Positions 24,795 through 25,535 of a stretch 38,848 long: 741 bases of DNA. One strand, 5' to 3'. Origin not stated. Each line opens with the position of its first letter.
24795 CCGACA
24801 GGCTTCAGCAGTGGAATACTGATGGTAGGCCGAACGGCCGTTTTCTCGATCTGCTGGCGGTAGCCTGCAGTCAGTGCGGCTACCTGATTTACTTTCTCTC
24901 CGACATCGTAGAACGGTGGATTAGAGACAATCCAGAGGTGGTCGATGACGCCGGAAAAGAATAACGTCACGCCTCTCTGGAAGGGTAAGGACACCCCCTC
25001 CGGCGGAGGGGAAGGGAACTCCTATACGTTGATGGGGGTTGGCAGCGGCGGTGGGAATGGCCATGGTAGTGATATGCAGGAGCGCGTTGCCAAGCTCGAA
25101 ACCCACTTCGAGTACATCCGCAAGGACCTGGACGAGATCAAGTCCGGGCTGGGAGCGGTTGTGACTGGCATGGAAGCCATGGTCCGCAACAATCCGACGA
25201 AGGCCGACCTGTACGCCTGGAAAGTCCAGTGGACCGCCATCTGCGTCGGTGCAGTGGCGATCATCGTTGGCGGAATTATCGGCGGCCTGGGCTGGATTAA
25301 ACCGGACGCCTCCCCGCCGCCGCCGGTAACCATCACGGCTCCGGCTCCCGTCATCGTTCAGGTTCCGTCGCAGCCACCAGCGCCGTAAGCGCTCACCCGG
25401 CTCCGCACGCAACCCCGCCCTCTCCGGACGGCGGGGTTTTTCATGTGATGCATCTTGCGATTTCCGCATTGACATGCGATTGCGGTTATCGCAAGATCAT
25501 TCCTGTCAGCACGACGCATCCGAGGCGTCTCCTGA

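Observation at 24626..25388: Two passenger genes on the cI transcript: zinc-ribbon protein plus XhlA-like membrane protein (Rex-like position)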

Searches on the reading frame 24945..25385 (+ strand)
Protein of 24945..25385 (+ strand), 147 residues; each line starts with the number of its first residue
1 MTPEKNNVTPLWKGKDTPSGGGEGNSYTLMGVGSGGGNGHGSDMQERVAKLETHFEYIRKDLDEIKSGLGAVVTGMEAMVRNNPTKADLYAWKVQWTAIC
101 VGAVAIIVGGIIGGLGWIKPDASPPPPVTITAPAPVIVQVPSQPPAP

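Call 6: search_protein_families(library=pfam, proteins=[window:24945-25385:+], max_evalue=1)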
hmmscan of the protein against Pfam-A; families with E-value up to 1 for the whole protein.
window:24945-25385:+ (147 aa): 2 families
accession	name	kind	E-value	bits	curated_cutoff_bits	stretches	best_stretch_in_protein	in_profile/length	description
PF19733.4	DUF6223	-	0.13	13.1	27.4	1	68-111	13-55/98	Family of unknown function (DUF6223)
PF07332.16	Phage_holin_3_6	-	0.3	11.6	28.4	1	91-130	65-105/116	Putative Actinobacterial Holin-X, holin superfamily III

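Call 7: search_protein_families(library=phrogs, proteins=[window:24945-25385:+], max_evalue=1)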
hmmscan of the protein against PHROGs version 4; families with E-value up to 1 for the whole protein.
window:24945-25385:+ (147 aa): 8 families
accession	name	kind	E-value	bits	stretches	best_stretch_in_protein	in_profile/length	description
phrog_3556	-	unknown function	3e-09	37.4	1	31-76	159-204/276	-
phrog_6324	-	unknown function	2.3e-08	35.3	1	33-102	20-82/94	-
phrog_6136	-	unknown function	2.4e-06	28.5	1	34-106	29-95/120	-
phrog_1193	-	other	0.071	14.1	1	44-114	18-65/76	hemolysin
phrog_1863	-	unknown function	0.14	13.1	1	42-67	68-93/97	-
phrog_10340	-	lysis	0.15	13.2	1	44-69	37-62/77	holin/anti-holin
phrog_6179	-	unknown function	0.5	12.1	1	43-71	38-66/93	-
phrog_3559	-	unknown function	0.68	11.4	0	108-142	6-39/99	-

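Call 9: search_protein_families(library=padloc, proteins=[window:24945-25385:+], max_evalue=10)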
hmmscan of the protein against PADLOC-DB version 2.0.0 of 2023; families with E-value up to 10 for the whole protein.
window:24945-25385:+ (147 aa): 0 families

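Call 10: search_protein_families(library=ncbifam, proteins=[window:24945-25385:+], max_evalue=10)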
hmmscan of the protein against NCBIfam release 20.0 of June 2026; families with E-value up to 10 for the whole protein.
window:24945-25385:+ (147 aa): 1 family
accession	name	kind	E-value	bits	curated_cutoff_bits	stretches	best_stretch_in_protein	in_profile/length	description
NF007709.0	PRK10404.1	equivalog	0.023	15.2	139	1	59-111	44-96/101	stress response protein ElaB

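Call 13: find_homologous_proteins(query=window:24945-25385:+)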
Query window:24945-25385:+ (147 aa): 42 proteins with E <= 0.001 among 122 candidates.
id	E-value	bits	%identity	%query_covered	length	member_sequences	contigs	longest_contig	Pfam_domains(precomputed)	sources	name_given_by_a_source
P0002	2.7e-93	328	100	100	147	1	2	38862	-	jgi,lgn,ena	-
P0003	3.3e-30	124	54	71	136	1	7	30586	-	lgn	-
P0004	1.7e-29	121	54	74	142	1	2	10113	-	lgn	-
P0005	1.5e-27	115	59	54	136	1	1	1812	-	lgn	-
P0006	2.4e-27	114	55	71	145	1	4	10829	-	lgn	-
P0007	4.7e-27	113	55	61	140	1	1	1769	-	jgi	jgi:hypothetical protein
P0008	2.1e-26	111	61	60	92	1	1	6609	-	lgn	-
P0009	2.8e-26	111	56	62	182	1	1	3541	-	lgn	-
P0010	9.4e-26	109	54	70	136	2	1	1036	-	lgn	-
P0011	1.1e-25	109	61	61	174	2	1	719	-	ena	-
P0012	2.6e-25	108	49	69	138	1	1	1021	-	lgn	-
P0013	2.7e-25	108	60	64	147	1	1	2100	-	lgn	-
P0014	4.7e-25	107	54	61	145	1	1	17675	-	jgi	jgi:hypothetical protein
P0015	1.1e-24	106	59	54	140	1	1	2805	-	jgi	jgi:hypothetical protein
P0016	8.7e-24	103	54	61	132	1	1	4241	-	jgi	jgi:hypothetical protein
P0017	1.3e-23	102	65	54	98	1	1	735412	-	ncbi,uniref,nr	ncbi:hypothetical protein GR183_01710 [Stappia sp. GBMRC 2046]|uniref:Uncharacterized protein n=1 Ta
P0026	5.1e-17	81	44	76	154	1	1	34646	-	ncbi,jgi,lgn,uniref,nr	ncbi:hypothetical protein [Arenibaculum sp.]|jgi:hypothetical protein|uniref:hypothetical protein n=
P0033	8.7e-14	70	41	69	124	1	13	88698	-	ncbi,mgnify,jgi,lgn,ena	mgnify:CR=1 FL=1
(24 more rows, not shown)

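Call 14: find_encoding_contigs(protein=P0002, flank=10000, max_places=4)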
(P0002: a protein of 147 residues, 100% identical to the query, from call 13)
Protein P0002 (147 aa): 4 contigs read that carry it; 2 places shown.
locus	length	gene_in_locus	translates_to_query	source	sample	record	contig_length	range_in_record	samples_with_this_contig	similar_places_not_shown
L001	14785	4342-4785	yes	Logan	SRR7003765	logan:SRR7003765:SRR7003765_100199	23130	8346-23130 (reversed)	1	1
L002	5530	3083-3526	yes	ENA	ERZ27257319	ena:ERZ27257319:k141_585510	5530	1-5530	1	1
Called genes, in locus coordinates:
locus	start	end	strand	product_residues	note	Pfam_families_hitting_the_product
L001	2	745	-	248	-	?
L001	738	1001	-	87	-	-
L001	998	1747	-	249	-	-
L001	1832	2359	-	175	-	-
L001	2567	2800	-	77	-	-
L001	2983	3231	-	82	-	-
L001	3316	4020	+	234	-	PF13560:HTH_31 (weak), PF01381:HTH_3 (weak), PF00717:Peptidase_S24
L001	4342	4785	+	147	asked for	-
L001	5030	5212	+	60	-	-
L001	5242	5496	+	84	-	-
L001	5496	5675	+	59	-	-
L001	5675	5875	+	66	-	-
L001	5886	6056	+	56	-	-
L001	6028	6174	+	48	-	-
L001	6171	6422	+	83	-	-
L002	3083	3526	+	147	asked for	-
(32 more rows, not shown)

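Call 15: find_encoding_contigs(protein=P0003, flank=8000, max_places=4)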
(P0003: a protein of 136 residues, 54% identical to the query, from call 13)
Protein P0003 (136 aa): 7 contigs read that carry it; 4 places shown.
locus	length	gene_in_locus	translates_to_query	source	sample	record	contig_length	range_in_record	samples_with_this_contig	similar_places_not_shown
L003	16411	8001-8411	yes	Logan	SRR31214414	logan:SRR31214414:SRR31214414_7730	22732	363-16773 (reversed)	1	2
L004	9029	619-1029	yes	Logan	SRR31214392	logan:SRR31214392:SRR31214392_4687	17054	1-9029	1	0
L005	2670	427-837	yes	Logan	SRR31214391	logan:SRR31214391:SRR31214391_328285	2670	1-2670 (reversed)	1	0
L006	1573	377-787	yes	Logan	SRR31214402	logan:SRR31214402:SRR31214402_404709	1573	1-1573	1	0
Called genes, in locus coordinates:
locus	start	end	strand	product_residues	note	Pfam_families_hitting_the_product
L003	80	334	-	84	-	PF05930:Phage_AlpA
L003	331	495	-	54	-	-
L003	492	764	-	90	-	-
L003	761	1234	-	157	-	-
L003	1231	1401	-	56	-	-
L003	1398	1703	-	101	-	-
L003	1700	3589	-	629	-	PF02195:ParB_N (weak)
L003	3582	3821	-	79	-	-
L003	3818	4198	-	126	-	-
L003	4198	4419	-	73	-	-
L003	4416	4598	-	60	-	-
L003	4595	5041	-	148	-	-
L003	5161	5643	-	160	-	-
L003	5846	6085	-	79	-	PF15943:YdaS_toxin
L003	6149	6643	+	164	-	PF13560:HTH_31 (faint), PF01381:HTH_3, PF13443:HTH_26 (weak)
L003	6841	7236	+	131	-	PF19744:DUF6232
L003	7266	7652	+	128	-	-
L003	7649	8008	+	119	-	-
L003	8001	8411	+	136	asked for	-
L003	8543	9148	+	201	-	PF18728:HEPN_AbiV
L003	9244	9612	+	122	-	PF01726:LexA_DNA_bind (weak)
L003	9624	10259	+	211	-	-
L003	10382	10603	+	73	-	-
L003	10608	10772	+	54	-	-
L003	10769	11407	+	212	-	PF11363:DUF3164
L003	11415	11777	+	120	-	PF01844:HNH (weak)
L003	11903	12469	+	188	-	-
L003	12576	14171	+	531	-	PF03354:TerL_ATPase, PF20441:TerL_nuclease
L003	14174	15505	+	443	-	PF04860:Phage_portal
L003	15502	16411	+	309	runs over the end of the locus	PF01343:Peptidase_S49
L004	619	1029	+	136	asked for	-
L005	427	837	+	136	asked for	-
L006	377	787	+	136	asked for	-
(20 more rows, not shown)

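Call 19: find_encoding_contigs(protein=P0026, flank=8000, max_places=2)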
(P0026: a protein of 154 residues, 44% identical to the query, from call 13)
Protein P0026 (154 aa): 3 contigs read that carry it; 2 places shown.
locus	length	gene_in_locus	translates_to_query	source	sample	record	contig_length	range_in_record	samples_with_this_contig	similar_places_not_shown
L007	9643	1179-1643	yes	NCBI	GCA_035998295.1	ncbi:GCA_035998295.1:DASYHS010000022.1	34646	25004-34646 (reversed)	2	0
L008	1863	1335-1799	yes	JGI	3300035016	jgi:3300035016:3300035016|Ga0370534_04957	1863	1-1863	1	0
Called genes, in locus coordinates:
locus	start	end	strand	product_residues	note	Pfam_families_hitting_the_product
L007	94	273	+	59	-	-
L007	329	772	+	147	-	PF05025:RbsD_FucU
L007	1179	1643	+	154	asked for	-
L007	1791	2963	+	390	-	PF00155:Aminotran_1_2, PF00266:Aminotran_5 (weak)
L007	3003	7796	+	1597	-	PF21142:A2M_bMG2, PF11974:bMG3, PF01835:MG2, PF17972:bMG5, PF17962:bMG6, PF07703:A2M_BRD, PF17973:bMG10 (weak)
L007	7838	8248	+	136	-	PF11162:DUF2946 (weak)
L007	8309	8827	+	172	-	PF07987:DUF1775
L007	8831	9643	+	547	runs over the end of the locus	PF04234:CopC, PF05425:CopD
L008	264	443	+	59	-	-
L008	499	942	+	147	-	PF05025:RbsD_FucU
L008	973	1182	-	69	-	-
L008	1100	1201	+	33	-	-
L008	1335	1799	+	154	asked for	-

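Call 20: find_encoding_contigs(protein=P0033, flank=8000, max_places=3)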
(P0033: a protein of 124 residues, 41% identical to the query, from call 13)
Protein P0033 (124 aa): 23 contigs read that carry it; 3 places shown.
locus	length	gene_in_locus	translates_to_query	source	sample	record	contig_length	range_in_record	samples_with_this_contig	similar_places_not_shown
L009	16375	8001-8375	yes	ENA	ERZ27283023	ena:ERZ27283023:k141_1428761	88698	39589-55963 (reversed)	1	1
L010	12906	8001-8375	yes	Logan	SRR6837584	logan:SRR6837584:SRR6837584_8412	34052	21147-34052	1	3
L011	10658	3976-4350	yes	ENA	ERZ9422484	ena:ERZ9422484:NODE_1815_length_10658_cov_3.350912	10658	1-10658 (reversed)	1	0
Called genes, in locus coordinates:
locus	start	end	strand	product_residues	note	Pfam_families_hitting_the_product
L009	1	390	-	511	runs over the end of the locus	PF03354:TerL_ATPase, PF20441:TerL_nuclease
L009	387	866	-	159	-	PF26841:Hendrixvirinae_terminase_S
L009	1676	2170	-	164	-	PF02357:NusG (weak)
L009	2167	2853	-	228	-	-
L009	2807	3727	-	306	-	PF13730:HTH_36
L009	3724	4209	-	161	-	PF08299:Bac_DnaA_C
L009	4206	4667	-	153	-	-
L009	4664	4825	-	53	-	-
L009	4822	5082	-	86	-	-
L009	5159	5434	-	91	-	PF10073:GapR_DNA-bd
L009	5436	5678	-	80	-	-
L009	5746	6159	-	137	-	-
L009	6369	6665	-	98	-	-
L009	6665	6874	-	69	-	-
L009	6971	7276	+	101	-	PF13560:HTH_31 (weak), PF01381:HTH_3 (weak)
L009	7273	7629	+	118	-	-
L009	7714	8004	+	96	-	-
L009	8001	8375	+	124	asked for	-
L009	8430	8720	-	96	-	-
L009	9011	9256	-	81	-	-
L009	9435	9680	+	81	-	-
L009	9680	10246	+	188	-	-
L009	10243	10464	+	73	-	-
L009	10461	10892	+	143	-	-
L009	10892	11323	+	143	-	PF06147:DUF968 (weak)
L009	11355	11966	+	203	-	-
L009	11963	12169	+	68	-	-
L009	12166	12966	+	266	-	-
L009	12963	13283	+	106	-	-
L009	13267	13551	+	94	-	-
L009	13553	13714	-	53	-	-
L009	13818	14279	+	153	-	-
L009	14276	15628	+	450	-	-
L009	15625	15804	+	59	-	-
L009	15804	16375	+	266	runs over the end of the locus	-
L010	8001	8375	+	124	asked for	-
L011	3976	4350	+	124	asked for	-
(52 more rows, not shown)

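Call 21: find_encoding_contigs(protein=P0017, flank=8000, max_places=2)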
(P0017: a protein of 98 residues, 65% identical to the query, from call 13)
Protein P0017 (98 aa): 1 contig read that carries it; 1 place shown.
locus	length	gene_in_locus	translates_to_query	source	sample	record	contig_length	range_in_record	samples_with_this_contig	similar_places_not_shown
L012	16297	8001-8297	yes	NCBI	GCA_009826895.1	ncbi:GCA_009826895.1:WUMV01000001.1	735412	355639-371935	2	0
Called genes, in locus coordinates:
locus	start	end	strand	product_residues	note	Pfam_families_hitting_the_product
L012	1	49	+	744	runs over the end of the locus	PF00211:Guanylate_cyc, PF13181:TPR_8 (faint), PF13431:TPR_17 (faint), PF13432:TPR_16 (faint), PF13176:TPR_7 (faint), PF13428:TPR_14 (faint), PF14559:TPR_19 (faint), PF23914:TPR_CcmH_CycH (weak), +4 more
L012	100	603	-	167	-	PF04945:YHS (weak)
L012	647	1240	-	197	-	PF12796:Ank_2, PF13637:Ank_4 (weak), PF00023:Ank (weak), PF13637:Ank_4, PF13857:Ank_5, PF00023:Ank, PF13637:Ank_4, PF12796:Ank_2, +5 more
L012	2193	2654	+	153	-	-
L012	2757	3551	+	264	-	PF02274:ADI (faint), PF19420:DDAH_eukar (weak)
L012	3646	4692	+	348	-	-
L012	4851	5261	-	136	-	-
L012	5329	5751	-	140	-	PF13744:HTH_37 (weak), PF12844:HTH_19 (weak), PF13560:HTH_31, PF01381:HTH_3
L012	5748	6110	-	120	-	-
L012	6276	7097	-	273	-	PF13714:PEP_mutase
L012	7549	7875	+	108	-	-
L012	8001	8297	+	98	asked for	-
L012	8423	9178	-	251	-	PF03740:PdxJ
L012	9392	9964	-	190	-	PF01842:ACT, PF22629:ACT_AHAS_ss, PF13710:ACT_5, PF10369:ALS_ss_C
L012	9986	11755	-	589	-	PF02776:TPP_enzyme_N, PF00205:TPP_enzyme_M, PF02775:TPP_enzyme_C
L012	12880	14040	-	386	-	PF08240:ADH_N, PF00107:ADH_zinc_N, PF13602:ADH_zinc_N_2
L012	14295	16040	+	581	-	PF26965:MimR_N, PF01590:GAF, PF00158:Sigma54_activat, PF14532:Sigma54_activ_2, PF25601:AAA_lid_14, PF02954:HTH_8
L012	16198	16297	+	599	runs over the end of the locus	PF12680:SnoaL_2 (faint), PF00070:Pyr_redox (faint), PF07992:Pyr_redox_2, PF13738:Pyr_redox_3, PF00743:FMO-like, PF13434:Lys_Orn_oxgnase (faint)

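Call 32: search_dna_similar(query=window:24945-25385:+, collection=phages, mode=protein, max_evalue=0.01, max_rows=25)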
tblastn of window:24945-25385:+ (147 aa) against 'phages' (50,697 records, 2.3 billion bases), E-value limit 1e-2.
Records with a match: 2; places in all: 2; records where one place covers at least 80% of the query: 0.
Best place of each record, by identity: <60% 2.
By first word of the organism name: Pseudomonas 2.
By host as written in the record: Pseudomonas sp. 1-1-1b 2.
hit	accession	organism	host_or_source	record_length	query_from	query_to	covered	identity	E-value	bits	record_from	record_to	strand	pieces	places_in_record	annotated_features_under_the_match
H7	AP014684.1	Pseudomonas phage PS-1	Pseudomonas sp. 1-1-1b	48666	42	81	27%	42.5%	3e-3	42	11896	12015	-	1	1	hypothetical protein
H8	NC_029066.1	Pseudomonas phage PS-1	Pseudomonas sp. 1-1-1b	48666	42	81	27%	42.5%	3e-3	42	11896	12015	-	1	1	hypothetical protein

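Call 43: find_related_loci(query=A2, collection=viral_contigs, flank=4000)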
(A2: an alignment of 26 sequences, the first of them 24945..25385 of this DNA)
Query A2 (147 aa) in viral_contigs; peptide patterns used: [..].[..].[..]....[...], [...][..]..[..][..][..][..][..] (x = any residue, [..] = any of these).
68 stretches matched a pattern; 10 encode a relative of the query (tblastn E <= 1e-3); 10 distinct loci.
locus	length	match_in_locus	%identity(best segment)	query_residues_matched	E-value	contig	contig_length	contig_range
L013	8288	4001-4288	45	42-147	1e-27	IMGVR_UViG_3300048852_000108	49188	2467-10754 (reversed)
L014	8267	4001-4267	53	47-133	2e-20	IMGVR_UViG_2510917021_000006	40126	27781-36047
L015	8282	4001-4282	55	44-145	1e-18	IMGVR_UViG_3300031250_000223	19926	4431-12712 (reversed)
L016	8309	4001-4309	40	31-142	2e-18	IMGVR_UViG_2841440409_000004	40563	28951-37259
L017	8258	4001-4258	51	47-141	8e-18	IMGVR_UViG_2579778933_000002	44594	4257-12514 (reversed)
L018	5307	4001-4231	42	34-118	9e-17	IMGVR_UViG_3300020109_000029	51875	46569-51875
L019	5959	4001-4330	46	34-147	8e-15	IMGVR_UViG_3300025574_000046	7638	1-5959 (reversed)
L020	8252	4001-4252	34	36-109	3e-14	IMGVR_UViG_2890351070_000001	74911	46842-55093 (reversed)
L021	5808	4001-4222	54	44-121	2e-11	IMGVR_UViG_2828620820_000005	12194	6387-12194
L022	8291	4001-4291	31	31-143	1e-6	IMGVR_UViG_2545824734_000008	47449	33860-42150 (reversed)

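Call 53: search_protein_families(library=pfam, proteins=[L015:3643-3921:+, L013:4293-4700:+, L013:3621-3890:+, L017:3628-3888:+, L013:2493-3284:+, L015:3184-3549:+, L009:7714-8001:+, L003:7649-8005:+], max_evalue=0.5)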
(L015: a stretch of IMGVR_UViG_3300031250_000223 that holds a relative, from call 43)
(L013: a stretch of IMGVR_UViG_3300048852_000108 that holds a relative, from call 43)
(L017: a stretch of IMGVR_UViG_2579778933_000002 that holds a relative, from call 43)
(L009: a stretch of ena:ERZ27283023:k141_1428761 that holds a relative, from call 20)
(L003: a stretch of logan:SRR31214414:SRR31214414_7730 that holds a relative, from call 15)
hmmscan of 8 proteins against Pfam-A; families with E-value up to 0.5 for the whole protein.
L015:3643-3921:+ (93 aa): 4 families
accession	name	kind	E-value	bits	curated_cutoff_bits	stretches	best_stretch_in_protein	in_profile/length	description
PF08271.17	Zn_Ribbon_TF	-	0.0031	17.5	29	0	24-36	2-13/43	TFIIB zinc-binding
PF23451.1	Zn_ribbon_PaaD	-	0.0095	16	27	1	13-40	5-32/53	PaaD zinc beta ribbon domain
PF21349.2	RUBY_RBDX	-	0.025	14.5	26.5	0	23-29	17-23/30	Rubrerythrin, rubredoxin-like domain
PF18319.7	Zn_ribbon_PriA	-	0.041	14.3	26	0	12-29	6-23/27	PriA DNA helicase Cys-rich region (CRR) domain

L013:4293-4700:+ (136 aa): 1 family
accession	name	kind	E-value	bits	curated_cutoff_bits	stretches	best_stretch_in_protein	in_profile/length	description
PF08797.16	HIRAN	-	1.7e-11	44.2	24.7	1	30-84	20-75/96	HIRAN domain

L013:3621-3890:+ (90 aa): 0 families

L017:3628-3888:+ (87 aa): 0 families

L013:2493-3284:+ (264 aa): 3 families
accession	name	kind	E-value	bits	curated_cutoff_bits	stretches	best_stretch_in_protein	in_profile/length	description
PF00717.28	Peptidase_S24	-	8.5e-10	38.8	23.3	1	158-258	19-116/116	Peptidase S24-like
PF13560.12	HTH_31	-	5.1e-05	23.9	27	1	41-93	7-60/64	Helix-turn-helix domain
PF01381.28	HTH_3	-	0.001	19.5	23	1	43-93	5-54/55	Helix-turn-helix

L015:3184-3549:+ (122 aa): 7 families
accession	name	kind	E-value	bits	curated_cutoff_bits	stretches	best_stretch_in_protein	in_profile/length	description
PF01381.28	HTH_3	-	3.5e-13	49.8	23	1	39-90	4-55/55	Helix-turn-helix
PF13560.12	HTH_31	-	1.5e-07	32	27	1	31-73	1-44/64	Helix-turn-helix domain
PF12844.13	HTH_19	-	5.4e-05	23.5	30.2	1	35-93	3-61/64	Helix-turn-helix domain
PF07022.19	Phage_CI_repr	-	0.024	15.4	22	1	41-94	8-61/65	Bacteriophage CI repressor helix-turn-helix domain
PF15731.11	MqsA_antitoxin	-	0.035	14.6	30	1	33-73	71-111/131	Antitoxin component of bacterial toxin-antitoxin system, MqsA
PF13443.12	HTH_26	-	0.047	14.4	22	1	35-83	1-50/63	Cro/C1-type HTH DNA-binding domain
PF01527.26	HTH_Tnp_1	-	0.051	14.2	24.1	1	36-66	13-45/75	Transposase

L009:7714-8001:+ (96 aa): 0 families

L003:7649-8005:+ (119 aa): 2 families
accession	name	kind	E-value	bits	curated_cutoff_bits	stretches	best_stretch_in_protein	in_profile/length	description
PF18734.6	HEPN_AbiU2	-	0.1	12.5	26.8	1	26-93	63-132/193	AbiU2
PF01289.24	Thiol_cytolysin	-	0.11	11.7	25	1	59-94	277-312/353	Thiol-activated cytolysin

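Call 54: search_protein_families(library=phrogs, proteins=[L015:3643-3921:+, L013:4293-4700:+, L013:3621-3890:+, L017:3628-3888:+, L013:2493-3284:+, L015:3184-3549:+, L009:7714-8001:+, L003:7649-8005:+], max_evalue=0.1)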
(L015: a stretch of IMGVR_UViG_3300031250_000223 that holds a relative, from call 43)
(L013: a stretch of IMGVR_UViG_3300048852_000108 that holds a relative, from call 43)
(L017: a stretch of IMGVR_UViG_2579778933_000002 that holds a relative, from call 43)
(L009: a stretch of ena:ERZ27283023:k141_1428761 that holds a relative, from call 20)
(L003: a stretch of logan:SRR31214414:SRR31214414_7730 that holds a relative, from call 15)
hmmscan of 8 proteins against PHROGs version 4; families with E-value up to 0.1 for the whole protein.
L015:3643-3921:+ (93 aa): 3 families
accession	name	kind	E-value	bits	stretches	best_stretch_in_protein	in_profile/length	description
phrog_4293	-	unknown function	4.3e-08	34.4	2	66-87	89-110/124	-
phrog_2945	-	unknown function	0.047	14.5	0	66-90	29-53/68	-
phrog_31963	-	unknown function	0.097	13.7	1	25-36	18-29/45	-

L013:4293-4700:+ (136 aa): 6 families
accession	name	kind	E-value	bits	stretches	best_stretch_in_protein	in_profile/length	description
phrog_27141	-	unknown function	4.2e-36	125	1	4-135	4-135/139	-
phrog_23559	-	unknown function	6e-07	30.8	1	18-83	12-86/110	-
phrog_18569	-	unknown function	1.4e-06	29.4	1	28-89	22-83/95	-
phrog_4721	-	unknown function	0.0015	18.8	1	36-76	216-255/304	-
phrog_8026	-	unknown function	0.0027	18.3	1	9-88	131-208/246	-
phrog_8043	-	unknown function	0.011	16.4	1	36-73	65-101/172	-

L013:3621-3890:+ (90 aa): 0 families

L017:3628-3888:+ (87 aa): 0 families

L013:2493-3284:+ (264 aa): 8 families
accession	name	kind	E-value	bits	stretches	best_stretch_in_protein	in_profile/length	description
phrog_4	-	transcription regulation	4.7e-27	96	1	39-262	140-337/400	transcriptional repressor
phrog_6201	-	transcription regulation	1.1e-12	49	1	158-260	12-114/121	CI-like repressor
phrog_3949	-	transcription regulation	4.8e-06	27.7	1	38-120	15-98/161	transcriptional repressor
phrog_8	-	transcription regulation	9.8e-05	22.9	1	43-100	85-141/346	transcriptional regulator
phrog_2328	-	transcription regulation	0.00041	21.1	1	46-125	26-105/128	transcriptional repressor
phrog_638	-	transcription regulation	0.0052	17.6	1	50-98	19-67/145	transcriptional regulator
phrog_5301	-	transcription regulation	0.0083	17.3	1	41-108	12-82/132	transcriptional repressor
phrog_4441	-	DNA, RNA and nucleotide metabolism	0.02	16.2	1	47-96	16-66/98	HTH DNA binding protein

L015:3184-3549:+ (122 aa): 15 families
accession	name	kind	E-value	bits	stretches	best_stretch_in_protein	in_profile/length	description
phrog_8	-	transcription regulation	9e-14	52.7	1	30-97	160-222/346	transcriptional regulator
phrog_2328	-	transcription regulation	7.1e-12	46.2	1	14-95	6-79/128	transcriptional repressor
phrog_3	-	transcription regulation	3.6e-11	44.5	1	29-94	86-151/430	transcriptional repressor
phrog_4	-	transcription regulation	1.1e-10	42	1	30-96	135-197/400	transcriptional repressor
phrog_2967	-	transcription regulation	2.9e-08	34.5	1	28-98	7-77/225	transcriptional regulator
phrog_2104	-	unknown function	4.3e-07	31.1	1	34-72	42-80/103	-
phrog_4836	-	transcription regulation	6.8e-07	30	1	30-78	74-122/194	CII-like regulator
phrog_3037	-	transcription regulation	2.7e-05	25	1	27-93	13-77/189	transcriptional repressor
phrog_7241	-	transcription regulation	7e-05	23.9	1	35-88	65-118/122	transcriptional regulator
phrog_2439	-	transcription regulation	0.00021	21.3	1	34-94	10-70/367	transcriptional regulator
phrog_1373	-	transcription regulation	0.00022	22.2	1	36-90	68-122/166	transcriptional regulator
phrog_4739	-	unknown function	0.00025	21.7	1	30-73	66-109/167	-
phrog_147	-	transcription regulation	0.0029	18.9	1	30-90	3-66/100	transcriptional regulator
phrog_955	-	DNA, RNA and nucleotide metabolism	0.0043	17.8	1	35-68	28-61/142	HTH DNA binding protein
phrog_5823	-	transcription regulation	0.0057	16.8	1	29-86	4-62/404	transcriptional regulator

L009:7714-8001:+ (96 aa): 0 families

L003:7649-8005:+ (119 aa): 2 families
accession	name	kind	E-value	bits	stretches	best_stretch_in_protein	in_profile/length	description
phrog_30827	-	unknown function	0.077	13.2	1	30-93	109-173/271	-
phrog_12141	-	unknown function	0.09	14.4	0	64-92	26-55/91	-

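Call 65: predict_structure(alignment_id=A2)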
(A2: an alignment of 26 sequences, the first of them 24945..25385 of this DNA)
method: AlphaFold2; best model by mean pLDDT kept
length: 147 residues; sequences in the alignment: 26
mean_pLDDT: 72.7   pTM: 0.31
mean pLDDT of the five models: 72.7, 70.3, 69.8, 67.1, 65.2
residues with pLDDT >= 90: 29; 70-90: 66; 50-70: 27; < 50: 25
segments of 3 or more residues with pLDDT < 50: 13-15, 17-31, 33-37
pLDDT, mean of each block of 10 residues (from residue 1): 54 48 45 49 76 91 91 82 70 87 94 77 74 79 75
secondary structure, 60 per line:
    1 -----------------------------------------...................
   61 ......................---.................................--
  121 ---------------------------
elements in order: H42-82 H86-118
